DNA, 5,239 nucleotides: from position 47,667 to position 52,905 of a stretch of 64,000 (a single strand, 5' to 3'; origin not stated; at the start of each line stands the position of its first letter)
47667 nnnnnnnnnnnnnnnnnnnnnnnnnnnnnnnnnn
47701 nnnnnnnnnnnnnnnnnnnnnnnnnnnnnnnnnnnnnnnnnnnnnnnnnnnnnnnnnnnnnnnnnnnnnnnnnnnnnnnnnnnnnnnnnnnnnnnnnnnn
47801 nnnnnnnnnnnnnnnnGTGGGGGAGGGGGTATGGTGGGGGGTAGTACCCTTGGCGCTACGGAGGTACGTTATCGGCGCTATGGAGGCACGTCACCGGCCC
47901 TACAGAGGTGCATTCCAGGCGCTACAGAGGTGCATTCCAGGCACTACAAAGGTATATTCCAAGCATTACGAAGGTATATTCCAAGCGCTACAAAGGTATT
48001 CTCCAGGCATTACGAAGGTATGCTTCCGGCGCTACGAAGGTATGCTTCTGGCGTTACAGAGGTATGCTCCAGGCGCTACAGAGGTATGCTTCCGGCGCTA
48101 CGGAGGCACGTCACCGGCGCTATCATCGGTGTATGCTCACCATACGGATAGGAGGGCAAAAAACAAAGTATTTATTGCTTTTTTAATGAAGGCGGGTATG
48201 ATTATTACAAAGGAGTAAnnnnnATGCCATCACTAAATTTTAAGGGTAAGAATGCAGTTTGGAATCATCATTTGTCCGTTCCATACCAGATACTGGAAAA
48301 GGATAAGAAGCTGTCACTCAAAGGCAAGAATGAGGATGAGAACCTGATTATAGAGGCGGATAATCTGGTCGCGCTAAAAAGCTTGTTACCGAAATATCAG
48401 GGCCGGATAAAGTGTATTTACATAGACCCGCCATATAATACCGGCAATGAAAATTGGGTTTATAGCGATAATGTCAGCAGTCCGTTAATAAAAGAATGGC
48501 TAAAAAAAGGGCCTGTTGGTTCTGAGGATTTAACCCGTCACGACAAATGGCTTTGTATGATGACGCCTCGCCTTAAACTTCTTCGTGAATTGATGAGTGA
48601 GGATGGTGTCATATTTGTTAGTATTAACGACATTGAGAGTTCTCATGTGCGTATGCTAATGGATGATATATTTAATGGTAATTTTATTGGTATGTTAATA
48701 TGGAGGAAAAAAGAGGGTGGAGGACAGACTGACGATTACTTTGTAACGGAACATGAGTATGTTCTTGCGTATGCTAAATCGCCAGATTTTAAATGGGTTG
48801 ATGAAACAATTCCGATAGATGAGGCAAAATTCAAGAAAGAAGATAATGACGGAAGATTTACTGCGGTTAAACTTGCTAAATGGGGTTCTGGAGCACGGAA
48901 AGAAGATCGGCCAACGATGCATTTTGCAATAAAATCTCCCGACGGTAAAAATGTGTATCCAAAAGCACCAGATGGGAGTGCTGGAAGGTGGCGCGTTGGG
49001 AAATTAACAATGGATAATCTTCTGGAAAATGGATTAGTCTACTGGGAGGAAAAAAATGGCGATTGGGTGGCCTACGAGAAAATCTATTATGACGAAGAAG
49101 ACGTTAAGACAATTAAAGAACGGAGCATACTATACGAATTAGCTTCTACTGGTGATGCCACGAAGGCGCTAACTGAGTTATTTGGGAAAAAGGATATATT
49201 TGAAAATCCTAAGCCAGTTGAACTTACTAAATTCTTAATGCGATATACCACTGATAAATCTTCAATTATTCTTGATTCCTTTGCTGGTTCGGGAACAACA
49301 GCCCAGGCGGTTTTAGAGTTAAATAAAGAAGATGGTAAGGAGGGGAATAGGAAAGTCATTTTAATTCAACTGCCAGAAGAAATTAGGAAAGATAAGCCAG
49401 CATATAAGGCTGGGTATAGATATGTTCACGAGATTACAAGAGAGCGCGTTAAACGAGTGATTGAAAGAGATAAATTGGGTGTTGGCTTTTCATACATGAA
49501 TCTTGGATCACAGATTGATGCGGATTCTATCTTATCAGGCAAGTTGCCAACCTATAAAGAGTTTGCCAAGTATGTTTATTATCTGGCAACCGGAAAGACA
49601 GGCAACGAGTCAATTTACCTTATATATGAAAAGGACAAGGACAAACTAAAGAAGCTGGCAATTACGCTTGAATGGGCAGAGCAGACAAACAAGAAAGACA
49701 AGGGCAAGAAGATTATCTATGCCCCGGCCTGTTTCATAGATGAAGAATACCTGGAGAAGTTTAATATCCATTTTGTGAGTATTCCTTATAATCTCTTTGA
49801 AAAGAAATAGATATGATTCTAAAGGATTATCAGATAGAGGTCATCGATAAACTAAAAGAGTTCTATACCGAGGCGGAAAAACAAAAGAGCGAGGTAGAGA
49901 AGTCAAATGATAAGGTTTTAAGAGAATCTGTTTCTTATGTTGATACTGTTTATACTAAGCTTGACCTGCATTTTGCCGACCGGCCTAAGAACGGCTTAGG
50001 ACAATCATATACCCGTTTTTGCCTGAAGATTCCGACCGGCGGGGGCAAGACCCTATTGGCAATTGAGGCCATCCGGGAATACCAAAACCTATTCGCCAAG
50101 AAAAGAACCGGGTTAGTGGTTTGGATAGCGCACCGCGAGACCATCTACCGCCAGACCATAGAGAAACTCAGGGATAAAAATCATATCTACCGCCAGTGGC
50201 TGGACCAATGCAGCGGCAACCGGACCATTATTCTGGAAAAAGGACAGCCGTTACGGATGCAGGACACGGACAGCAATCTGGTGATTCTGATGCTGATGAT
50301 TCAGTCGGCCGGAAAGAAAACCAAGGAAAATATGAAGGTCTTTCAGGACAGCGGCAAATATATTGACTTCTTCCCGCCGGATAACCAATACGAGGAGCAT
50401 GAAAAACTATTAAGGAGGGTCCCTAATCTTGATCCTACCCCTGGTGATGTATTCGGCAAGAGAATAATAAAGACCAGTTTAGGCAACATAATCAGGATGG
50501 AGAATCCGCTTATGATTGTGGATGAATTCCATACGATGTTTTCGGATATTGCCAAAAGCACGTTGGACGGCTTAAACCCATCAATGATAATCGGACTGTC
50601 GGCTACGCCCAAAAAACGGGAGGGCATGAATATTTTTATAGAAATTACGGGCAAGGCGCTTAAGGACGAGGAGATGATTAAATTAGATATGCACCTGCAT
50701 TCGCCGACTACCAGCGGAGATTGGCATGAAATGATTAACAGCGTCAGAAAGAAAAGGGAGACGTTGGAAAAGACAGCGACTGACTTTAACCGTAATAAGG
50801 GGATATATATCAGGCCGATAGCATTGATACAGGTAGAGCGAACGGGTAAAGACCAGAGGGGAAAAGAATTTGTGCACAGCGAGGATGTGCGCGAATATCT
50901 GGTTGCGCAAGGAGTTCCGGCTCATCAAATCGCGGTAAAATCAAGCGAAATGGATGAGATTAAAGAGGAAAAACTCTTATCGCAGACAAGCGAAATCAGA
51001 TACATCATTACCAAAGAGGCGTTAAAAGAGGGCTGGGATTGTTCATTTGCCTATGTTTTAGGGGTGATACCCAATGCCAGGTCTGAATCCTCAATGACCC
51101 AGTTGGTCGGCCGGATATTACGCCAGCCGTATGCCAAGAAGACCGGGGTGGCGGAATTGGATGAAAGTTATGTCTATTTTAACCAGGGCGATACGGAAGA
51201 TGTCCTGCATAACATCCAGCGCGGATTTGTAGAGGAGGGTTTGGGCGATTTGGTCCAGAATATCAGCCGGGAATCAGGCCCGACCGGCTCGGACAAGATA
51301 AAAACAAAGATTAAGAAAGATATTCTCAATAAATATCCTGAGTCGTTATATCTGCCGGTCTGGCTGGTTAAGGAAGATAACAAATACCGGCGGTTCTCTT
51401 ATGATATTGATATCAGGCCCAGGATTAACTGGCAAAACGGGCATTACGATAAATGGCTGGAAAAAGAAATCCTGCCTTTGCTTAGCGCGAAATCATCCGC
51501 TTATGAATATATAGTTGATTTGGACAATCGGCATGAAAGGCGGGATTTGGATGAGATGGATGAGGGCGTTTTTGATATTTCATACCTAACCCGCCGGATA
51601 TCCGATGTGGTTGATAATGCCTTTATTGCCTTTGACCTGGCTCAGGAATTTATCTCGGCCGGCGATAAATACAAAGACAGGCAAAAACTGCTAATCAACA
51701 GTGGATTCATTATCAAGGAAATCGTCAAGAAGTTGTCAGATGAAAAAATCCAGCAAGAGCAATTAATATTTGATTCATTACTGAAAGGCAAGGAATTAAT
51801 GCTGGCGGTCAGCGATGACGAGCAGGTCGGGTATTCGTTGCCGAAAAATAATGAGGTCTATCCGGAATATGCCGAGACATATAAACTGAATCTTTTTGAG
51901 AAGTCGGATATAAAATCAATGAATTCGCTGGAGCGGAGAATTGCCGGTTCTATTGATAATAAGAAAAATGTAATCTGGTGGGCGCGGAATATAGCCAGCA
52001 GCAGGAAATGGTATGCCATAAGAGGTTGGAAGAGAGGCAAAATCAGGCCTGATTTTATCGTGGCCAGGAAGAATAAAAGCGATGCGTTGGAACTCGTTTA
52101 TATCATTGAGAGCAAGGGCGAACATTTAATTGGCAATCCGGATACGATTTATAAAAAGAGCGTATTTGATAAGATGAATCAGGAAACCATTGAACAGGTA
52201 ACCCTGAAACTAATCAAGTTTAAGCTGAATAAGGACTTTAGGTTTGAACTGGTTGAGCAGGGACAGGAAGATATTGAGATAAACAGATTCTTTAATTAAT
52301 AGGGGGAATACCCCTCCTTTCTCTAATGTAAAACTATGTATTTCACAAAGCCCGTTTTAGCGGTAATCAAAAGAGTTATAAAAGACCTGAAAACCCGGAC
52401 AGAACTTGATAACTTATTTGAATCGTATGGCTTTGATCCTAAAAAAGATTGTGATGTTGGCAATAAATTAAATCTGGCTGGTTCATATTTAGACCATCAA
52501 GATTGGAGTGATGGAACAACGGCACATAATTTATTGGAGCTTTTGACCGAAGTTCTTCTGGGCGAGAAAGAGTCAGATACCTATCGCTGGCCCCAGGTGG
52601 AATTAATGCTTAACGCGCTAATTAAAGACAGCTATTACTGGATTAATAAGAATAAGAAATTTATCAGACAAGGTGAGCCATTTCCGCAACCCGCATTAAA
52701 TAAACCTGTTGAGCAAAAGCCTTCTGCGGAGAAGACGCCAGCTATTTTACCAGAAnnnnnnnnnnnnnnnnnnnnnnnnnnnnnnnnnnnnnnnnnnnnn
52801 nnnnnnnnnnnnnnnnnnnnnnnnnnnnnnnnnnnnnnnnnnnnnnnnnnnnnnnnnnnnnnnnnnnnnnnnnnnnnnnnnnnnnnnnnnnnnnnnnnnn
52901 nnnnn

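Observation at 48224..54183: AT-rich Type III R-M island carrying an uncharacterised 615-aa partner gene: candidate novel defense component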

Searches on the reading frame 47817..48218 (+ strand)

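Call 20: search_protein_families(library=pfam, proteins=[window:47817-48218:+], max_evalue=0.01)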
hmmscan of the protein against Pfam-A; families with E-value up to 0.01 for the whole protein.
window:47817-48218:+ (133 aa): 1 family
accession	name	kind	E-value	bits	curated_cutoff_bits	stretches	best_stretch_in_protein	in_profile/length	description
PF16562.11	HECW_N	-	0.00029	21.3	26.7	0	83-105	87-109/120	N-terminal domain of E3 ubiquitin-protein ligase HECW1 and 2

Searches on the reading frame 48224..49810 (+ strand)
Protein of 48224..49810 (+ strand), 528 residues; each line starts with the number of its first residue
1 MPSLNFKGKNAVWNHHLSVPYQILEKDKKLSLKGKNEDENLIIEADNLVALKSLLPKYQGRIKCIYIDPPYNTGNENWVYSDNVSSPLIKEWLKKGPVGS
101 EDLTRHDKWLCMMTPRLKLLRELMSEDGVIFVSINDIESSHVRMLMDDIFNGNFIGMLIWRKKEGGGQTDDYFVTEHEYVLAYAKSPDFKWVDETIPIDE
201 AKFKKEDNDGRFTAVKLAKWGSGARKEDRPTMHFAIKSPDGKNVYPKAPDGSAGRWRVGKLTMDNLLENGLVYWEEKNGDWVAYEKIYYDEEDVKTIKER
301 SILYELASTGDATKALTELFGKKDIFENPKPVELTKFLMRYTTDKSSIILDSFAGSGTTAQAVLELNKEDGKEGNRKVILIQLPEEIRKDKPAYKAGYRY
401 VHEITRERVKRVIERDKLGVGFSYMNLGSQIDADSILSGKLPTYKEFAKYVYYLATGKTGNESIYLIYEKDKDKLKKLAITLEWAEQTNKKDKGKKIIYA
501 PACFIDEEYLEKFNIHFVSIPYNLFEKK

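Call 6: search_protein_families(library=pfam, proteins=[window:48224-49810:+], max_evalue=1)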
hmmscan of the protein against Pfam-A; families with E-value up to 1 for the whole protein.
window:48224-49810:+ (528 aa): 2 families
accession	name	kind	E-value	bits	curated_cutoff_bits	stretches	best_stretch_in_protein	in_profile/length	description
PF01555.25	N6_N4_Mtase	-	1.1e-33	117.4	26.7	1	62-383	1-211/221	DNA methylase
PF03602.21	Cons_hypoth95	-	0.0079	16.3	24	1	40-76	93-128/182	Conserved hypothetical protein 95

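Call 7: search_protein_families(library=padloc, proteins=[window:48224-49810:+], max_evalue=1)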
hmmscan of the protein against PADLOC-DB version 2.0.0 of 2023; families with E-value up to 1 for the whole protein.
window:48224-49810:+ (528 aa): 40 families (the best 25 are shown)
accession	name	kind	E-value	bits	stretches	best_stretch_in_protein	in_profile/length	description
PDLC03644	MTase_III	-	9.2e-117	389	1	1-524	1-539/542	Type III methyltransferase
PDLC03640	MTase_III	-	1.6e-108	361.8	3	1-185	1-198/654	Type III methyltransferase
PDLC03634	MTase_III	-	2.8e-100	335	1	4-412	60-475/621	Type III methyltransferase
PDLC03641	MTase_III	-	6.1e-81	270.9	1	4-415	68-478/657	Type III methyltransferase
PDLC03637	MTase_III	-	2.4e-59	199.4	1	25-415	108-485/513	Type III methyltransferase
PDLC03642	MTase_III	-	1.2e-56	190.5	1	19-385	63-399/528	Type III methyltransferase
PDLC03636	MTase_III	-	9.4e-50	167.9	2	101-362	88-380/575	Type III methyltransferase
PDLC03639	MTase_III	-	6.5e-49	164.8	2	27-251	73-283/639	Type III methyltransferase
PDLC03635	MTase_III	-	3.8e-43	146.2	2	105-365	264-550/708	Type III methyltransferase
PDLC03354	MTase_II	-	1.8e-34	117.5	1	28-368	44-363/425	Type II methyltransferase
PDLC03643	MTase_III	-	2.2e-32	110.8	1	113-387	1-270/465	Type III methyltransferase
PDLC03638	MTase_III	-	1.3e-31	107.7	1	39-363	380-653/816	Type III methyltransferase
PDLC03278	MTase_II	-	4.6e-30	103.3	2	283-393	248-350/390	Type II methyltransferase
PDLC03646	MTase_III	-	3e-26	89.6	2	39-182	471-593/1057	Type III methyltransferase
PDLC03645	MTase_III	-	8.1e-26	88.3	2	39-241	139-330/709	Type III methyltransferase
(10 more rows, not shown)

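Call 8: search_protein_families(library=ncbifam, proteins=[window:48224-49810:+], max_evalue=1)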
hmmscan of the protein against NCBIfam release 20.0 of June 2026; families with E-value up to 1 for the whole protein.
window:48224-49810:+ (528 aa): 4 families
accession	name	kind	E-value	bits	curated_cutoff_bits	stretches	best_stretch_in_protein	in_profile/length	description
NF008572.0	PRK11524.1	equivalog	7e-08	31.9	292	2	34-94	9-66/294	adenine-specific DNA-methyltransferase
NF050803.1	DnaMtaseCcrMCaul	equivalog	0.00021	20.3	830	1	326-369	186-229/350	adenine-specific DNA-methyltransferase CcrM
TIGR00095.1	TIGR00095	equivalog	0.0078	15.9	117.5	1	52-81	115-144/194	16S rRNA (guanine(966)-N(2))-methyltransferase RsmD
NF010253.0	PRK13699.1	subfamily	0.013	15.2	244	1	329-365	147-183/226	DNA methyltransferase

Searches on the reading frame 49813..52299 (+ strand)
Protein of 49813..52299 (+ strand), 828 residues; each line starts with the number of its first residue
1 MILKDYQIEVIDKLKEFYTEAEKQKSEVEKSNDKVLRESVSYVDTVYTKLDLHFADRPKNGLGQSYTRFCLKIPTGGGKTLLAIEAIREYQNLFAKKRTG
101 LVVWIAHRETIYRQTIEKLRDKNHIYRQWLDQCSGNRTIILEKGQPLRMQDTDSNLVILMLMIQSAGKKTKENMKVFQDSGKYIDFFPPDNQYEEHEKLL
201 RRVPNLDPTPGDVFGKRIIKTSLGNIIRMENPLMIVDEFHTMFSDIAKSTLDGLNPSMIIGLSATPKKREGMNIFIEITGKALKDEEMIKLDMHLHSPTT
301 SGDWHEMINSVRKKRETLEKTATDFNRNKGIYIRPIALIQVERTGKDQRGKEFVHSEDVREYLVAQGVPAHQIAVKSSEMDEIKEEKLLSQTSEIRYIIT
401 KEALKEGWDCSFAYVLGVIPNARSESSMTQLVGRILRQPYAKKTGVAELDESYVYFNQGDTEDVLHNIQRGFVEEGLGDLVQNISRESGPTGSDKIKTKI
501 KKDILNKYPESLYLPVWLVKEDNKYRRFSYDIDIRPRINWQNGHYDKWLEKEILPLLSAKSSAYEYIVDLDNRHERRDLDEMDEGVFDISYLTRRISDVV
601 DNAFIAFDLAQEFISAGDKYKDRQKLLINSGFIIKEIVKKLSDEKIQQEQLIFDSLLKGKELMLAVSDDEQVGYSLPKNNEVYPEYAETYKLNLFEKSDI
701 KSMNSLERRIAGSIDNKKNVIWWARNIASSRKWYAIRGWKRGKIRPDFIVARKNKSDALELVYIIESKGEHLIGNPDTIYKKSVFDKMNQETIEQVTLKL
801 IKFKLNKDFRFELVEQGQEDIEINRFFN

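Call 6: search_protein_families(library=pfam, proteins=[window:49813-52299:+], max_evalue=1)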
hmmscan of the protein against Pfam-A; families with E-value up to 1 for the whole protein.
window:49813-52299:+ (828 aa): 3 families
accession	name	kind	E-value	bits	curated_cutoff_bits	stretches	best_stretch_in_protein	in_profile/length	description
PF04851.21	ResIII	-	4.3e-17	62.9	22.5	1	3-267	4-163/164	Type III restriction enzyme, res subunit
PF00270.35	DEAD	-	8e-07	29.4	26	2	182-269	75-162/167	DEAD/DEAH box helicase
PF18935.5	DUF5683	-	0.22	11.9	26.7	0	61-131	17-92/151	Family of unknown function (DUF5683)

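Call 7: search_protein_families(library=padloc, proteins=[window:49813-52299:+], max_evalue=1)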
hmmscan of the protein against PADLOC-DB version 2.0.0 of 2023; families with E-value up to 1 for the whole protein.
window:49813-52299:+ (828 aa): 9 families
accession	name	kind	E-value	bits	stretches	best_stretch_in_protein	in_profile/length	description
PDLC03653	REase_III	-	8.9e-141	468.7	1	60-790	81-844/883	Type III restriction enzyme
PDLC03650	REase_III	-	9.9e-47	157.9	1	67-456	58-439/898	Type III restriction enzyme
PDLC03647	REase_III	-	1e-12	45.1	3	385-443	497-555/989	Type III restriction enzyme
PDLC03648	REase_III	-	4.1e-10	36.4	1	232-451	134-367/871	Type III restriction enzyme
PDLC03649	REase_III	-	2.3e-09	33.7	1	378-510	476-600/973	Type III restriction enzyme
PDLC02704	PbeA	-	1.1e-06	25.4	2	228-269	382-421/682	PbeA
PDLC03659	mREase_IV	-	0.00018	17.5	2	233-278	338-383/945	Type IV methyl-directed restriction enzyme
PDLC01763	Cas3b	-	0.011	12.4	1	67-121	264-315/762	-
PDLC01765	Cas3c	-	0.012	12.6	1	65-121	182-235/612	-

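Call 8: search_protein_families(library=ncbifam, proteins=[window:49813-52299:+], max_evalue=1)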
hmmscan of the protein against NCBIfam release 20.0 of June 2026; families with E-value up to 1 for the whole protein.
window:49813-52299:+ (828 aa): 3 families
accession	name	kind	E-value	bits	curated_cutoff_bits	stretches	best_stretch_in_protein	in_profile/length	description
NF053632.1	heli_RadD_YejH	equivalog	0.0033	15.8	720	1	333-443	240-347/573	DNA repair helicase RadD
NF033919.1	PA2779_fam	subfamily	0.044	13.9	40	1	338-390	31-84/123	PA2779 family protein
NF049953.1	ribbon_DG_selen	exception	0.13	12.2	130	1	371-454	58-137/172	zinc ribbon-containing (seleno)protein DG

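Call 40: find_related_loci(query=window:49813-52296:+, collection=genome_contigs, flank=6000)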
Query window:49813-52296:+ (828 aa) in genome_contigs; peptide patterns used: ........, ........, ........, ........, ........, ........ (x = any residue, [..] = any of these).
58 stretches matched a pattern; 3 encode a relative of the query (tblastn E <= 1e-3); 3 distinct loci.
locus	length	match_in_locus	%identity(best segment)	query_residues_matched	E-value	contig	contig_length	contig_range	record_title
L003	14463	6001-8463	67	1-828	0e+0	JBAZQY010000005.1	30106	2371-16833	MAG: Candidatus Paceibacterota bacterium isolate SO_2017_GW1_135 NODE_6488_length_30106_cov_2.775209_OW334_2017, whole g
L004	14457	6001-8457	73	1-828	0e+0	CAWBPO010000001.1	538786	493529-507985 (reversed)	MAG: uncultured bacterium isolate MFD04408.bin.1.52 genome assembly, contig: contig_41181, whole genome shotgun sequence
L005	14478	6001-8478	69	1-828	0e+0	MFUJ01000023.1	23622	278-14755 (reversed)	MAG: Candidatus Nomurabacteria bacterium RIFCSPHIGHO2_12_FULL_37_29 rifcsphigho2_12_scaffold_4109, whole genome shotgun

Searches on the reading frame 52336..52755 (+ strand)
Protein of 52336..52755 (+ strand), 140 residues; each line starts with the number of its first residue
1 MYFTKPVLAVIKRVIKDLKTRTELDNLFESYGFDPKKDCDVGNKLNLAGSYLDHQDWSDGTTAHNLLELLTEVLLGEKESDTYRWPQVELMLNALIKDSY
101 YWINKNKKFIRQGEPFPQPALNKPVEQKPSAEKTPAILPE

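Call 50: search_protein_families(library=pfam, proteins=[window:52336-52755:+], max_evalue=10)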
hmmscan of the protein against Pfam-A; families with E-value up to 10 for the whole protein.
seq(140 aa): 0 families

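Call 95: find_related_loci(query=A8, collection=metagenome_contigs, flank=6000)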
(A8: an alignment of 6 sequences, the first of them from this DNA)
Query A8 (135 aa) in metagenome_contigs; peptide patterns used: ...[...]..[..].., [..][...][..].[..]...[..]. (x = any residue, [..] = any of these).
185 stretches matched a pattern; 1 encode a relative of the query (tblastn E <= 1e-3); 1 distinct loci.
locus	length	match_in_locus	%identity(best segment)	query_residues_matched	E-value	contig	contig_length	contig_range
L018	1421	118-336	41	3-75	4e-16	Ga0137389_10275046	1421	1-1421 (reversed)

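Call 104: search_solved_structures(query=A7, max_evalue=10)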
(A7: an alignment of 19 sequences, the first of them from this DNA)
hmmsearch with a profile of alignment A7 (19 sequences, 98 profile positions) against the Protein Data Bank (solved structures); distinct sequences matched with E-value up to 10: 14.
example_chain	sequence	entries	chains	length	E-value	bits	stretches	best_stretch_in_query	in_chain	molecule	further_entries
4hpq_C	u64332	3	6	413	0.13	15.3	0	13-56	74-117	Atg17 | KLTH0D15642p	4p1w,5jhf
3q5i_A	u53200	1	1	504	0.2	14.8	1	33-70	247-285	Protein kinase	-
6vk3_B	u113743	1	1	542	0.41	13.8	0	8-46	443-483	Protein OS-9 homolog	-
5n9j_E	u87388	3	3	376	0.49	13.5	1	18-90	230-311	Mediator of RNA polymerase II transcription subunit 7 | Mediator complex subunit 7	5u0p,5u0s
4a24_A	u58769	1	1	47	0.58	13.3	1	34-62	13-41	DEFORMED EPIDERMAL AUTOREGULATORY FACTOR 1 HOMOLOG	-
8khw_A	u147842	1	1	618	0.61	13.2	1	35-82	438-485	DUF4962 domain-containing protein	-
4irn_A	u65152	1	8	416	0.64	13.2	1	12-69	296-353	Prolyl-ACP dehydrogenase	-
2waq_F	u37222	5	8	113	0.74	13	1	40-91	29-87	DNA-DIRECTED RNA POLYMERASE RPO4 SUBUNIT | RNA POLYMERASE SUBUNIT 7 | DNA-DIRECTED RNA POLYMERASE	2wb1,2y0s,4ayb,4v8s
2jw6_A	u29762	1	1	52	0.81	12.8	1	35-62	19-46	Deformed epidermal autoregulatory factor 1 homolog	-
6sga_F6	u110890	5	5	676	0.91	12.7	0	48-92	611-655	mt-SAF6 | DUF4460 domain-containing protein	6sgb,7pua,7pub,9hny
2pmz_F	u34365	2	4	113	0.93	12.6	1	42-86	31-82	DNA-directed RNA polymerase subunit F | DNA-directed RNA polymerase, subunit F (RpoF)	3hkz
9cru_K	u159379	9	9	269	1.1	12.4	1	36-84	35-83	Protein SSO1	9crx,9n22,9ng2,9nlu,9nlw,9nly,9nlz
6nud_J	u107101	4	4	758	1.5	11.9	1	31-78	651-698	CRISPR system single-strand-specific deoxyribonuclease Cas10/Csm1 (subtype III-A)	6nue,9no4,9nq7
1fnx_H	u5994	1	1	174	1.7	11.8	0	15-32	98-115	HU ANTIGEN C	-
